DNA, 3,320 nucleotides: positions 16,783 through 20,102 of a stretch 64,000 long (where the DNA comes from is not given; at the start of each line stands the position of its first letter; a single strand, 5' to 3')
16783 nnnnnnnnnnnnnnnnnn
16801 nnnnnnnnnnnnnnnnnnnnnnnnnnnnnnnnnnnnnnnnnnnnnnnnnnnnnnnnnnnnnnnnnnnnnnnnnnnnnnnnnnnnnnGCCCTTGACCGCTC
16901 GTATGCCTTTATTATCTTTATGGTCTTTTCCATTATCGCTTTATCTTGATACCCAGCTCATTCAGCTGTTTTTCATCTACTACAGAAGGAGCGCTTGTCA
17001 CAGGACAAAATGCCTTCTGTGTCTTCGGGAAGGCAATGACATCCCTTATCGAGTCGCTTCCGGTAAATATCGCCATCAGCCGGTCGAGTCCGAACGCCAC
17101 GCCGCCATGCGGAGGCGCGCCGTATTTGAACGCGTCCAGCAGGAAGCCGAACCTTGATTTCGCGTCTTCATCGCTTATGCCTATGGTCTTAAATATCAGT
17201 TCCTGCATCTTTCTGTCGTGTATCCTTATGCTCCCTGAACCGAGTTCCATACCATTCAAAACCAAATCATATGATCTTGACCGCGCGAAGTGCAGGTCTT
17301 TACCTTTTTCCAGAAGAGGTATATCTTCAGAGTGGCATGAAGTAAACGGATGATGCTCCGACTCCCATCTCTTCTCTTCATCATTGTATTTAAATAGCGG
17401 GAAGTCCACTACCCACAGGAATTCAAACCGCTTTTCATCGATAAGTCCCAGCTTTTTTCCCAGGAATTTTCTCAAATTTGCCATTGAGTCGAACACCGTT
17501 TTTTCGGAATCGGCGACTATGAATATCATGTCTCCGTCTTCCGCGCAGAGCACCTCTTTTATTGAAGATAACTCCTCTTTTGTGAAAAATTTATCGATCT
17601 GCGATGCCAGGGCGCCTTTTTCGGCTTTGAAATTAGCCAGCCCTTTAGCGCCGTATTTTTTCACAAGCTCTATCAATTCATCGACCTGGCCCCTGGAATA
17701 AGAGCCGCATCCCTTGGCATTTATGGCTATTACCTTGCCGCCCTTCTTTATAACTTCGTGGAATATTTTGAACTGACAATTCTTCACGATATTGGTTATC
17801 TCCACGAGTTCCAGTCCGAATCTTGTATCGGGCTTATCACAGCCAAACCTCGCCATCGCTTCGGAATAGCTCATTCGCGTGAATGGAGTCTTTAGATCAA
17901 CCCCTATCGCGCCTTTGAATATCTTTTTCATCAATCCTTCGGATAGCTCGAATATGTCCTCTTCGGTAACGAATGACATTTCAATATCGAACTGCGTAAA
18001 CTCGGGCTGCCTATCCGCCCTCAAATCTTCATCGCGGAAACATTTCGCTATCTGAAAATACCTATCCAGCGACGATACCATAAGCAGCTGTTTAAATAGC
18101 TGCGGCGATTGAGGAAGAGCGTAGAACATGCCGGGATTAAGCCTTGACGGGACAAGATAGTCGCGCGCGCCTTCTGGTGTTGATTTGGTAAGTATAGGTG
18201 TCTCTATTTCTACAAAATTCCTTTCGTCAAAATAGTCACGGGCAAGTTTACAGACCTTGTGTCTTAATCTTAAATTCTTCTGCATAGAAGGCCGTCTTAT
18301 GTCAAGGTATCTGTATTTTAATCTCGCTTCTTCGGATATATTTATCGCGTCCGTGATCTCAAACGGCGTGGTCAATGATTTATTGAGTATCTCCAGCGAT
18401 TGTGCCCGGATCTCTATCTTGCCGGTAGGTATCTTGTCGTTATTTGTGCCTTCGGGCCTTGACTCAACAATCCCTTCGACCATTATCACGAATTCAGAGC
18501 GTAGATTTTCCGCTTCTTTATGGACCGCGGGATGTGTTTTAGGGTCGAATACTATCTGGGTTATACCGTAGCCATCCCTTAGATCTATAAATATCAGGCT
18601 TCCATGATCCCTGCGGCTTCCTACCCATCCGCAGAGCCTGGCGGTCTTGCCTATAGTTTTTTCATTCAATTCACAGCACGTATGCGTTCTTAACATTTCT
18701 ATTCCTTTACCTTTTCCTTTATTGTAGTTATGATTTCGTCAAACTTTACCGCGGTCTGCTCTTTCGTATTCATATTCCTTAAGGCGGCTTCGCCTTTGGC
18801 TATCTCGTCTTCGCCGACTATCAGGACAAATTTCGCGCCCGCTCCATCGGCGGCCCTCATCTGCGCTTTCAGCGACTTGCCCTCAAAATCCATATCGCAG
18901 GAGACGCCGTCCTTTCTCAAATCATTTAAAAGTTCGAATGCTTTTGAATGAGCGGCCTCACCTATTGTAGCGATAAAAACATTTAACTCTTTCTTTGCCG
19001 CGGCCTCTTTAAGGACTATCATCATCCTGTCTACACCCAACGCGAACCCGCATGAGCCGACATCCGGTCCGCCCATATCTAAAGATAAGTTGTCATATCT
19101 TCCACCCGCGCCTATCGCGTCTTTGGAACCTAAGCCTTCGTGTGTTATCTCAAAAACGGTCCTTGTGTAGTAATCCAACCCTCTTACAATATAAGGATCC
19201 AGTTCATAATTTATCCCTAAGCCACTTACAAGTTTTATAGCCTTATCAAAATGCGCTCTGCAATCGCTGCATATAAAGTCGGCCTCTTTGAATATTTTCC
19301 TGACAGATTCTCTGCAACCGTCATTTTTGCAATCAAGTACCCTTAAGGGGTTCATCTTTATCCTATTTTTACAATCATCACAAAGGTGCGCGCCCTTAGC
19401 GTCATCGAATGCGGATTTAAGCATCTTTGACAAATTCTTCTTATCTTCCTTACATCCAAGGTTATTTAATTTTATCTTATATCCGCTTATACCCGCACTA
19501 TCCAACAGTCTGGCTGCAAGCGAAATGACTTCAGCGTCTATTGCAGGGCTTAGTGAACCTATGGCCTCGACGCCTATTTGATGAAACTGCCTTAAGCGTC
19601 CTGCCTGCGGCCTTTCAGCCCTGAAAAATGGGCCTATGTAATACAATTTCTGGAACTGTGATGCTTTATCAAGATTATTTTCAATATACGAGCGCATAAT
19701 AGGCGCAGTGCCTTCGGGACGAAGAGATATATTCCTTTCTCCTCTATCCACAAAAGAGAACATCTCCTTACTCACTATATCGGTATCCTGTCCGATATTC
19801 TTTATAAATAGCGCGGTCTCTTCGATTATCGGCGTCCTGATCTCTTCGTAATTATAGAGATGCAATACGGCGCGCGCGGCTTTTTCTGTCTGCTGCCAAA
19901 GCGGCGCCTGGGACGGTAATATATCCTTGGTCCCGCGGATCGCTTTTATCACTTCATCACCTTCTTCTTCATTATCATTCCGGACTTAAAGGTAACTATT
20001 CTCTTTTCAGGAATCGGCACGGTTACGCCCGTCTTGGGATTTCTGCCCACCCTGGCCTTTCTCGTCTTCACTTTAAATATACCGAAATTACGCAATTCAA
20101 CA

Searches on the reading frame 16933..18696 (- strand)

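Call 53: search_protein_families(library=pfam, proteins=[window:16933-18696:-], max_evalue=0.00001)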
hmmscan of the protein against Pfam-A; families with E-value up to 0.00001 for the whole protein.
window:16933-18696:- (587 aa): 3 families
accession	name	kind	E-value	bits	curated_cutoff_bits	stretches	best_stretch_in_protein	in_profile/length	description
PF00152.25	tRNA-synt_2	-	3.7e-126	420.8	25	1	121-560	1-308/308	tRNA synthetases class II (D, K and N)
PF02938.19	GAD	-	7.4e-23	81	23.4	1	312-405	1-95/95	GAD domain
PF01336.31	tRNA_anti-codon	-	5.1e-17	62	27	1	20-104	2-75/75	OB-fold nucleic acid binding domain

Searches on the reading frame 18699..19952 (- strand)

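Call 53: search_protein_families(library=pfam, proteins=[window:18699-19952:-], max_evalue=0.00001)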
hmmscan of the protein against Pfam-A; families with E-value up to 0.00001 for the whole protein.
window:18699-19952:- (417 aa): 3 families
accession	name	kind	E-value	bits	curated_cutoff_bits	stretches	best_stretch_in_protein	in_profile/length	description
PF13393.11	tRNA-synt_His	-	1.5e-46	159.5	25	1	7-309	1-307/308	Histidyl-tRNA synthetase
PF03129.25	HGTP_anticodon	-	2e-18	66.7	21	1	325-414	2-94/94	Anticodon binding domain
PF00587.30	tRNA-synt_2b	-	1.4e-14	55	29.3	1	65-295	1-147/179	tRNA synthetase class II core domain (G, H, P, S and T)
